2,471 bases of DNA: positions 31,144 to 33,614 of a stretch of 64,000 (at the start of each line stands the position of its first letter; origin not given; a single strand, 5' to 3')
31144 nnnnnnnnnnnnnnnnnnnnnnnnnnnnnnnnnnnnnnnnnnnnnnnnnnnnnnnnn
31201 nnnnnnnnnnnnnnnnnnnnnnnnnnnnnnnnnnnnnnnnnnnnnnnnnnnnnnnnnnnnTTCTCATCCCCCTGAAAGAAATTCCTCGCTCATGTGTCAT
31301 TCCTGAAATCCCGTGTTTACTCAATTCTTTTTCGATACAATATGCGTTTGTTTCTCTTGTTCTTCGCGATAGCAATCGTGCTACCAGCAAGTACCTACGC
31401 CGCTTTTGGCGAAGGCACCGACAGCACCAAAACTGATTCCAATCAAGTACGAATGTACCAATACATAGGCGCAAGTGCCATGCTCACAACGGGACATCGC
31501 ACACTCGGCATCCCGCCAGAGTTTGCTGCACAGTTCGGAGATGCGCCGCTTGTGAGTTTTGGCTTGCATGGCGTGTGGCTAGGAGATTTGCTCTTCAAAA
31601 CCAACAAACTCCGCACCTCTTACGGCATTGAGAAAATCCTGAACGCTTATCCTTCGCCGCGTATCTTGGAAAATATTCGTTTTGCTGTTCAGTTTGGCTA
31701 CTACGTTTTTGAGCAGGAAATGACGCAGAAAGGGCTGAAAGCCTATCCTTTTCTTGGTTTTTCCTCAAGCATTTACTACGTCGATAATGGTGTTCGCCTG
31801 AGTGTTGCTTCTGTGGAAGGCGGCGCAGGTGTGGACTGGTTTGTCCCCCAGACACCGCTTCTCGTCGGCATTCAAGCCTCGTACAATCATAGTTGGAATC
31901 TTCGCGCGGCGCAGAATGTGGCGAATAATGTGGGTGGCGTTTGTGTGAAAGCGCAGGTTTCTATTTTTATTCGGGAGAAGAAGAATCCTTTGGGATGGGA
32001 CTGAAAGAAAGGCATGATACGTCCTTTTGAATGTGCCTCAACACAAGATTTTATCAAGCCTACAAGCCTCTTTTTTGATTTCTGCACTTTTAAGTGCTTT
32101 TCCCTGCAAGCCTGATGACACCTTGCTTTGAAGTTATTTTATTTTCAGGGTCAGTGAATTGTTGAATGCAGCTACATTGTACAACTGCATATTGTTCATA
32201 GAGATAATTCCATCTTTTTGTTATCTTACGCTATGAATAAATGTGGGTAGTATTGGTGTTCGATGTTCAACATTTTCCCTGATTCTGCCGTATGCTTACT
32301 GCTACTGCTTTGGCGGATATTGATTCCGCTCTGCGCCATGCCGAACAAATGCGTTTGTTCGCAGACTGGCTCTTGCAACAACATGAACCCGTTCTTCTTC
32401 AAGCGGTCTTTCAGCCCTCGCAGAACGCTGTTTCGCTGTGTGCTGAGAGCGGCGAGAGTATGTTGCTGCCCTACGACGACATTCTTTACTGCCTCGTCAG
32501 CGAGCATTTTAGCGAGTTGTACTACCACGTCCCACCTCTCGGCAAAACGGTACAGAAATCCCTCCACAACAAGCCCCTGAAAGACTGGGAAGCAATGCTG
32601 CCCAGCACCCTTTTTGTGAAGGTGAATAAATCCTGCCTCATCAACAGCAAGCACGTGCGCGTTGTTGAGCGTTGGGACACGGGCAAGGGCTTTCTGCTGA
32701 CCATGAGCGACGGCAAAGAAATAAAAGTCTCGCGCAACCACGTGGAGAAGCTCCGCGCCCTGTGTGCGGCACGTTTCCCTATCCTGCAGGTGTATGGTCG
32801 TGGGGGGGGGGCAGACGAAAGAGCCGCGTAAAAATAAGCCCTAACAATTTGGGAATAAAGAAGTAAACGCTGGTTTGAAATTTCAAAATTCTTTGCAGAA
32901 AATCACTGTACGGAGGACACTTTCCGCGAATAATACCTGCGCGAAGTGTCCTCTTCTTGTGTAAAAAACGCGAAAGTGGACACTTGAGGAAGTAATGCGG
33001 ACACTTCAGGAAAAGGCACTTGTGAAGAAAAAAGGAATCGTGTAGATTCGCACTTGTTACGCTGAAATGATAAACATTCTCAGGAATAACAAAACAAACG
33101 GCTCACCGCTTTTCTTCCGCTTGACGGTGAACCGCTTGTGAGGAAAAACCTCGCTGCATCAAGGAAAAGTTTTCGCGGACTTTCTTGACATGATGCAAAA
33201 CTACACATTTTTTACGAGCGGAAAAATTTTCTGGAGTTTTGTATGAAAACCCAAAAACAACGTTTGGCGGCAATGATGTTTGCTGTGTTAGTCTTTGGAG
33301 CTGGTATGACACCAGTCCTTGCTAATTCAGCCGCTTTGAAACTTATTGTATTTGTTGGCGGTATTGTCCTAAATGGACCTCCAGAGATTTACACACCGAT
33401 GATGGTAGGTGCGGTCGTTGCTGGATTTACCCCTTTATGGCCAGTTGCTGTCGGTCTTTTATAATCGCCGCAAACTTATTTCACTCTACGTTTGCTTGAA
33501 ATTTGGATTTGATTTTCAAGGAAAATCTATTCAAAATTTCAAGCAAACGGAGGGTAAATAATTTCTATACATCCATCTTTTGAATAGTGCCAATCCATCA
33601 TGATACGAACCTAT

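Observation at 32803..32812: G10 homopolymer tract inside the 3' end of the LytTR regulator gene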

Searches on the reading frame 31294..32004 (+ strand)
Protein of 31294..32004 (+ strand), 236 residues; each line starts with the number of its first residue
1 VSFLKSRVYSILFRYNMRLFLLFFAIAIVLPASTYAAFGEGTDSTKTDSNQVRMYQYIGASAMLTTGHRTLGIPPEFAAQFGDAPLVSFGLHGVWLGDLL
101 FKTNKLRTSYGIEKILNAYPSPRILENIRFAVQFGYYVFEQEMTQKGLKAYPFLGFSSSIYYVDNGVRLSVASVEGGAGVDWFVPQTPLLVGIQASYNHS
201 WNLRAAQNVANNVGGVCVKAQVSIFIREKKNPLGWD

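Call 5: search_protein_families(library=pfam, proteins=[window:31294-32004:+], max_evalue=0.01)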
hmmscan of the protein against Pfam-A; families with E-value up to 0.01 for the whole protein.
window:31294-32004:+ (236 aa): 0 families

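Call 76: find_encoding_contigs(protein=window:31294-32004:+, flank=3000)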
Protein window:31294-32004:+ (236 aa): no gene with exactly this product is on record in the collection.

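Call 78: search_protein_families(library=ncbifam, proteins=[window:31294-32004:+], max_evalue=0.01)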
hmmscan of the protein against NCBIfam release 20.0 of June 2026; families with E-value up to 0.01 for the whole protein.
window:31294-32004:+ (236 aa): 0 families

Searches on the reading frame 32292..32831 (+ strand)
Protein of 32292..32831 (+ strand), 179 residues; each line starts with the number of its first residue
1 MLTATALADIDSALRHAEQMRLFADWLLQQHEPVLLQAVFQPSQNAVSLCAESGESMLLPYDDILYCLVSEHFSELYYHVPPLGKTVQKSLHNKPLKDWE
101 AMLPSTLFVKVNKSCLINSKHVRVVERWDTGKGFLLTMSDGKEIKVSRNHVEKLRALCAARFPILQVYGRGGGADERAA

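Call 5: search_protein_families(library=pfam, proteins=[window:32292-32831:+], max_evalue=0.01)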
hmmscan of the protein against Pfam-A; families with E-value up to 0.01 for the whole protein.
window:32292-32831:+ (179 aa): 1 family
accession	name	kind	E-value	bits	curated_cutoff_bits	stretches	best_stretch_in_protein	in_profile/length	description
PF04397.21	LytTR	-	2.6e-16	60.1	22.6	1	56-157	3-96/98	LytTr DNA-binding domain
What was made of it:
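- Checked: The run lies in ORF 32292-32831 (+), 179 aa, whose residues 56-157 match Pfam LytTR (PF04397, E 2.6e-16, call 5).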

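Call 6: find_homologous_proteins(query=window:32292-32828:+)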
Query window:32292-32828:+ (179 aa): 2 proteins with E <= 0.001 among 50 candidates.
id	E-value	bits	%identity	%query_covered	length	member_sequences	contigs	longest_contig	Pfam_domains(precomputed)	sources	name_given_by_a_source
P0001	1.8e-115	401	100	100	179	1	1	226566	PF04397.22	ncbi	-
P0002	2.4e-102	358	90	99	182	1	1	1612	PF04397.22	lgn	-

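Call 8: find_encoding_contigs(protein=P0002, flank=5000)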
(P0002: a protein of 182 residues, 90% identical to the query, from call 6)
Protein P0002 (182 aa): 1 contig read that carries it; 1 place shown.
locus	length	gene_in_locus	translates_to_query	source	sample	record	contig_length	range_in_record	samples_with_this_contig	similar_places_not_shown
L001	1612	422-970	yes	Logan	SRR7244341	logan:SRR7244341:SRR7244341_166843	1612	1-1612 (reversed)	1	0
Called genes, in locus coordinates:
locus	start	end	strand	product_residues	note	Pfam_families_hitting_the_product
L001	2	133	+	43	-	?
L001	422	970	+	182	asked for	PF04397:LytTR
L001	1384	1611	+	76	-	?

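Call 9: find_encoding_contigs(protein=P0001, flank=3000)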
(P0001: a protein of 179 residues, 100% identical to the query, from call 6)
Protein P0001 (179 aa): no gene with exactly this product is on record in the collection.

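Call 11: find_related_loci(query=window:32292-32828:+, collection=genome_contigs, flank=6000)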
Query window:32292-32828:+ (179 aa) in genome_contigs; peptide patterns used: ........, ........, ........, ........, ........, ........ (x = any residue, [..] = any of these).
65 stretches matched a pattern, but none encodes a relative of the query by tblastn (E <= 1e-3).
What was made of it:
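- Tried and rejected: More orthologues or strain variants: a protein scan of genome_contigs found none (call 11).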

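Call 21: find_related_loci(query=A2, collection=metagenome_contigs, flank=3000)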
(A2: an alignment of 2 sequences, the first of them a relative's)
Query A2 (179 aa) in metagenome_contigs; peptide patterns used: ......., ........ (x = any residue, [..] = any of these).
600 stretches matched a pattern, but none encodes a relative of the query by tblastn (E <= 1e-3).

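Call 31: search_protein_representatives(protein=window:32292-32828:+)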
Query: 179 residues. Proteins with E-value up to 0.001 (for the whole library): 109; up to 1e-10: 2; up to 1e-30: 2. The best 109 are listed.
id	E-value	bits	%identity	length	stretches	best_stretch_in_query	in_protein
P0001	5.6e-116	400.8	100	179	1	1-179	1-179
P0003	6.3e-31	123.9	48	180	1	2-175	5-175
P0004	1.3e-08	51.3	34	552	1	10-156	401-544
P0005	9.5e-08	48.5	40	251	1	46-150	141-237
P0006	2.8e-07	46.9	35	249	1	11-154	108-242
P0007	1.2e-06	44.9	36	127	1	37-154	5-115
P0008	1.3e-06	44.8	40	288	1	84-161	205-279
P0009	1.3e-06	44.8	36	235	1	39-152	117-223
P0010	1.6e-06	44.5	32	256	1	27-156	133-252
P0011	1.6e-06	44.5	34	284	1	22-156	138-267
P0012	2.3e-06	44.0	35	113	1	51-152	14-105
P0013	3.1e-06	43.6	37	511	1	49-156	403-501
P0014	4.7e-06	43.0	39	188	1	88-158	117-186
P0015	5.8e-06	42.7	33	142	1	58-156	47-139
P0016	1.2e-05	41.6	32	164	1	43-155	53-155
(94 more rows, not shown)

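Call 33: find_encoding_contigs(protein=P0003, flank=6000)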
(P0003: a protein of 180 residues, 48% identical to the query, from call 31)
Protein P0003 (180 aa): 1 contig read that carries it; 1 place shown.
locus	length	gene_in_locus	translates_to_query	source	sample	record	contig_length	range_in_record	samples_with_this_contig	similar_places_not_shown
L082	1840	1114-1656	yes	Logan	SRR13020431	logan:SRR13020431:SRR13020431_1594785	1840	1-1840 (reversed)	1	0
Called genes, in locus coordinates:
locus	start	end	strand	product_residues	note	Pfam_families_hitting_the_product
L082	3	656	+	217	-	?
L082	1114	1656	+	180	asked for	PF04397:LytTR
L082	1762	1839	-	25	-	?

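Call 36: find_homologous_proteins(query=A3, max_evalue=0.00001)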
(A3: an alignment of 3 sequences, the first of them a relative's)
Query A3 (3 sequences) (179 aa, profile of the alignment): 6 proteins with E <= 0.00001 among 2396 candidates.
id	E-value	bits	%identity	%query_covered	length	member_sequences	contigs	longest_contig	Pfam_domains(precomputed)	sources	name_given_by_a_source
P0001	2.6e-104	365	100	100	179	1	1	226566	PF04397.22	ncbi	-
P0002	4.6e-104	364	90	99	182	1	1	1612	PF04397.22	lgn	-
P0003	1.5e-86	307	44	98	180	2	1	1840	PF04397.22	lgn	-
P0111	5.0e-57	210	45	93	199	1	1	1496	PF04397.22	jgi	jgi:DNA-binding LytR/AlgR family response regulator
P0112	7.6e-8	50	45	36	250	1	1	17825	PF04397.22,PF00072.31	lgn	-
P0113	1.0e-7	50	32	61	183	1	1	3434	PF04397.22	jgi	jgi:two-component system LytT family response regulator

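Call 38: find_encoding_contigs(protein=P0111, flank=6000)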
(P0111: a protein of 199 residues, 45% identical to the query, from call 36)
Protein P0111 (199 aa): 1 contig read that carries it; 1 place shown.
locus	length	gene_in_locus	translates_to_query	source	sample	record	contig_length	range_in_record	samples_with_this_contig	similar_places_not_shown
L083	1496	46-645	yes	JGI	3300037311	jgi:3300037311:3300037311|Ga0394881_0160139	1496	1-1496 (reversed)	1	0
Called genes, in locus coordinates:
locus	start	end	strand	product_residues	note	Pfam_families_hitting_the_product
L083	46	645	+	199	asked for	PF04397:LytTR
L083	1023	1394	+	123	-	-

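Call 40: list_cluster_members(proteins=[P0003, P0111, P0001, P0002])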
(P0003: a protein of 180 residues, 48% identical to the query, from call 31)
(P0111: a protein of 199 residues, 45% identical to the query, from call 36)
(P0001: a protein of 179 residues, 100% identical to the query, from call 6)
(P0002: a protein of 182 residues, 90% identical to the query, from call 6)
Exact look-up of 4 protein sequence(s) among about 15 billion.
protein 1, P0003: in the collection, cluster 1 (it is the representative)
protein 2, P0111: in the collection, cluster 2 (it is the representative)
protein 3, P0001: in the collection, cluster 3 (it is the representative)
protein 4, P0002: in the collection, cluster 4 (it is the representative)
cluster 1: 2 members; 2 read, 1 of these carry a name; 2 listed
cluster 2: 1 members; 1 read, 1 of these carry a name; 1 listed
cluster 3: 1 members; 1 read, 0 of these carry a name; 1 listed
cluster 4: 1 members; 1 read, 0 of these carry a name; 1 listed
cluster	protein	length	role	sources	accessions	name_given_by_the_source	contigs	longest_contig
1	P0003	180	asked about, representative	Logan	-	-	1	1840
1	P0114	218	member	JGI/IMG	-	hypothetical protein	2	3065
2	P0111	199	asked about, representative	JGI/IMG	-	DNA-binding LytR/AlgR family response regulator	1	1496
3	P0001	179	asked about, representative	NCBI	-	-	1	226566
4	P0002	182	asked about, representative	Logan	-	-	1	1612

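Call 43: find_encoding_contigs(protein=P0114, flank=4000)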
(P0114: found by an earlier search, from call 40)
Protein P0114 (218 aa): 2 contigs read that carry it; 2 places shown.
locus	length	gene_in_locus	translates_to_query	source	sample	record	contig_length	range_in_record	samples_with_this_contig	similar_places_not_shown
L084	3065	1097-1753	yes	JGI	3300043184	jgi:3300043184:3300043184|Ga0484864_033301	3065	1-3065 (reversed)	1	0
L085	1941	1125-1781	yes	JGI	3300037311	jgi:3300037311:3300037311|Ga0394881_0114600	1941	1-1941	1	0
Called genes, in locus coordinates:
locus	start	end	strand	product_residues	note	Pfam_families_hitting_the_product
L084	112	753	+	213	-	-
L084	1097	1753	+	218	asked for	PF04397:LytTR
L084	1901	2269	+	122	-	-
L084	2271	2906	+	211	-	-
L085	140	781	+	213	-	-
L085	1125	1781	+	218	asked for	PF04397:LytTR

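Call 49: search_solved_structures(query=A3, max_evalue=0.01, show_alignments=2)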
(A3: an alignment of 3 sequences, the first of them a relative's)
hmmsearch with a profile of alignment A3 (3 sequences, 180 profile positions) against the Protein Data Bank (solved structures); distinct sequences matched with E-value up to 0.01: 1.
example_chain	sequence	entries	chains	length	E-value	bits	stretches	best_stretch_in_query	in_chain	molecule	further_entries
3d6w_A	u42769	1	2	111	6e-07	32.6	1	91-157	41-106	Methyl-accepting/DNA response regulator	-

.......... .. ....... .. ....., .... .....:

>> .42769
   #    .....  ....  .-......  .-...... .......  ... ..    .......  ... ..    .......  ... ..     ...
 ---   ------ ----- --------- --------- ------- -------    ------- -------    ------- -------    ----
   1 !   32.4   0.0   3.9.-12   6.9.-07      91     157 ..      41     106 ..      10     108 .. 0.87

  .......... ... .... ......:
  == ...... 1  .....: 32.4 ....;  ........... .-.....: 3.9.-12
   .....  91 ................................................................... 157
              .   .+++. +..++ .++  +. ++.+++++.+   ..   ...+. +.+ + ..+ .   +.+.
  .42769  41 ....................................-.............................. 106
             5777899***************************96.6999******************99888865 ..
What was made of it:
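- On LytTR DNA-binding domain proteins (Pfam PF04397): 60.1 bits against a cut-off of 22.6, residues 56-157 (call 5); PDB 3d6w matched at E 6e-07 (call 49)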

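Call 56: predict_structure(alignment_id=A4)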
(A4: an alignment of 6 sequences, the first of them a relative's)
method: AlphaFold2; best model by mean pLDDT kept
length: 179 residues; sequences in the alignment: 6
mean_pLDDT: 79.5   pTM: 0.64
mean pLDDT of the five models: 79.5, 79.0, 78.9, 77.8, 77.4
residues with pLDDT >= 90: 70; 70-90: 65; 50-70: 23; < 50: 21
segments of 3 or more residues with pLDDT < 50: 33-42, 171-179
pLDDT, mean of each block of 10 residues (from residue 1): 61 82 77 44 67 75 93 89 74 89 93 95 90 90 93 91 80 43
secondary structure, 60 per line:
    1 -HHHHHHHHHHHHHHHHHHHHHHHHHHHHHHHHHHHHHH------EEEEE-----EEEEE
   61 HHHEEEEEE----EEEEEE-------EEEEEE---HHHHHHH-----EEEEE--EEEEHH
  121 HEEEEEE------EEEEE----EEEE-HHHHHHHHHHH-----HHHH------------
elements in order: H2-39 E46-50 E56-60 E64-69 E74-79 E87-92 H96-102 E108-112 E115-118 E122-127 E134-138 E143-146 H148-158 H164-167
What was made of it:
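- On LytTR Regulatory System (regulator plus membrane inhibitor operon): 179 aa with only the LytTR domain; the N-terminus is a single long helix (calls 5, 56)
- The affected tail is short and predicted disordered (call 56), and it is not conserved between the two clades, so its functional weight is unknown. The tail is disordered in the model (call 56).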

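Call 60: fold_search(model_id=the predicted structure, library=pdb)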
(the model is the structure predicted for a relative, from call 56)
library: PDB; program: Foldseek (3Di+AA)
matches with E <= 10: 846; with E <= 0.001: 10
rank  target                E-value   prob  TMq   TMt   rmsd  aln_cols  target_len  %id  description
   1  3d6w_A                1.7e-08  1.00  0.52  0.81   2.6       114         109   23  LytTr DNA-binding domain of putative methyl-accepting/DNA response regulator from Bacillus cereus. (released 2008-07-15)
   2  3d6w_B                4.5e-08  1.00  0.51  0.80   4.1       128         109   22  LytTr DNA-binding domain of putative methyl-accepting/DNA response regulator from Bacillus cereus. (released 2008-07-15)
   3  4cbv_D                2.4e-05  1.00  0.42  0.32   4.4       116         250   17  X-ray structure of full-length ComE from Streptococcus pneumoniae. (released 2014-02-12)
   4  4cbv_F                3.8e-05  1.00  0.42  0.32  12.5       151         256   15  X-ray structure of full-length ComE from Streptococcus pneumoniae. (released 2014-02-12)
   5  4cbv_C                4.2e-05  1.00  0.47  0.36   5.5       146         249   15  X-ray structure of full-length ComE from Streptococcus pneumoniae. (released 2014-02-12)
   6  4cbv_A                5.0e-05  1.00  0.46  0.35   5.6       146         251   15  X-ray structure of full-length ComE from Streptococcus pneumoniae. (released 2014-02-12)
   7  4cbv_E                5.9e-05  1.00  0.42  0.32   4.5       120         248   17  X-ray structure of full-length ComE from Streptococcus pneumoniae. (released 2014-02-12)
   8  4g4k_B                7.4e-05  1.00  0.44  0.74   3.4       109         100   17  Structure of the Staphylococcus aureus AgrA LytTR Domain (released 2012-12-19)
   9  4g4k_A                1.6e-04  1.00  0.43  0.73   3.3       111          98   18  Structure of the Staphylococcus aureus AgrA LytTR Domain (released 2012-12-19)
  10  3bs1_A                2.6e-04  1.00  0.46  0.74   3.5       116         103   18  Structure of the Staphylococcus aureus AgrA LytTR Domain Bound to DNA Reveals a Beta Fold with a Novel Mode of Binding (released 2008-04-08)
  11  9eh2_y                1.7e-02  0.75  0.25  0.14   8.7       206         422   11  RNA polymerase II-DSIF-SPT6-PAF1c-TFIIS-IWS1-SETD2-FACT nucleosome upstream (released 2024-12-18)
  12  6l1e                  3.1e-02  0.60  0.23  0.20  11.5       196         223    9  Crystal structure of middle domain of hSSRP1 (released 2020-09-30)
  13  4j2w_B                3.9e-02  0.25  0.17  0.09  21.1       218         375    9  Crystal Structure of kynurenine 3-monooxygenase (KMO-396Prot-Se) (released 2013-04-10)
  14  9s3g_k                5.8e-02  0.38  0.23  0.13  11.7       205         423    9  State 1 MAP3 RNA Pol II activated elongation complex with SETD2 and upstream hexasome (released 2025-11-12)
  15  3tvv_B                6.5e-02  0.54  0.28  0.23  10.6       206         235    9  Structure of the tandem PH domains of Rtt106 (residues 68-315) (released 2012-02-01)
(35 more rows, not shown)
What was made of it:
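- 32292..32831 (+): Stand-alone LytTR regulator gene, 179 aa, with no receiver domain. In the model, residues 2-39 form a helix, 46-146 the LytTR beta fold, and 148-158 and 164-167 two further helices. Residues 171-179 are disordered. Pfam PF04397 E 2.6e-16 (call 5); AF2 pLDDT 79.5 (call 56); Foldseek hits to 3d6w, ComE and AgrA (call 60)
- On LytTR DNA-binding domain proteins (Pfam PF04397): The AF2 model (pLDDT 79.5) matches 3d6w (E 1.7e-08, TM 0.81 normalised to the target), ComE 4cbv, and AgrA 4g4k/3bs1 (calls 56, 60)
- Checked: An AF2 model of the protein matches solved LytTR domains (3d6w, ComE 4cbv, AgrA 4g4k/3bs1; calls 56, 60).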

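Call 66: find_homologous_proteins(query=A6, max_evalue=1e-8)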
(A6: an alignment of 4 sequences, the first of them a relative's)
Query A6 (4 sequences) (199 aa, profile of the alignment): 4 proteins with E <= 1e-8 among 4043 candidates.
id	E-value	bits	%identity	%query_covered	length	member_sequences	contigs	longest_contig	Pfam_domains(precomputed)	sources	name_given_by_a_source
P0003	1.2e-92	326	61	79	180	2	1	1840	PF04397.22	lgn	-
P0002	5.4e-89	314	43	79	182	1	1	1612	PF04397.22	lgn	-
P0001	1.4e-87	310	45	79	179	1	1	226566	PF04397.22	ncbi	-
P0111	2.8e-87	309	100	100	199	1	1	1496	PF04397.22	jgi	jgi:DNA-binding LytR/AlgR family response regulator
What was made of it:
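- No out-of-frame allele was found among six contigs and four distinct sequences (calls 36, 40, 66).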

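Call 78: search_protein_families(library=ncbifam, proteins=[window:32292-32831:+], max_evalue=0.01)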
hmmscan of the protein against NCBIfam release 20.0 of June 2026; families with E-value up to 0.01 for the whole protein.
window:32292-32831:+ (179 aa): 2 families
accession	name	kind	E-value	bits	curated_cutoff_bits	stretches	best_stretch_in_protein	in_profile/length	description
NF010684.1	PRK14084.1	equivalog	1.3e-07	31.7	375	1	91-155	186-249/254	response regulator transcription factor LytR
NF008677.0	PRK11697.1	equivalog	0.0045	16.4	246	1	105-156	183-233/238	two-component system response regulator BtsR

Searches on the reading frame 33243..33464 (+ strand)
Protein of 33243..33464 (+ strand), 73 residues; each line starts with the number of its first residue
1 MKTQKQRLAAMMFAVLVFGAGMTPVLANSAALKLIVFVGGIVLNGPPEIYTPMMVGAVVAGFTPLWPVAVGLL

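Call 5: search_protein_families(library=pfam, proteins=[window:33243-33464:+], max_evalue=0.01)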
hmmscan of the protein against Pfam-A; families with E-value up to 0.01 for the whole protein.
window:33243-33464:+ (73 aa): 0 families

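Call 75: find_encoding_contigs(protein=window:33243-33464:+, flank=3000)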
Protein window:33243-33464:+ (73 aa): 1 contig read that carries it; 1 place shown.
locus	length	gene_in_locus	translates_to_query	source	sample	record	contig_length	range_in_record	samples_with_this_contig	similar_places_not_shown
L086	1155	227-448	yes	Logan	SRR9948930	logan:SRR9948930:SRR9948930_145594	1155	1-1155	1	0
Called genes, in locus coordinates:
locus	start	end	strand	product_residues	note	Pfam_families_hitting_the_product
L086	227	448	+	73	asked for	-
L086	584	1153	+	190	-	?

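Call 78: search_protein_families(library=ncbifam, proteins=[window:33243-33464:+], max_evalue=0.01)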
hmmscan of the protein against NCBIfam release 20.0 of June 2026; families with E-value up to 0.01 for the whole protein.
window:33243-33464:+ (73 aa): 0 families
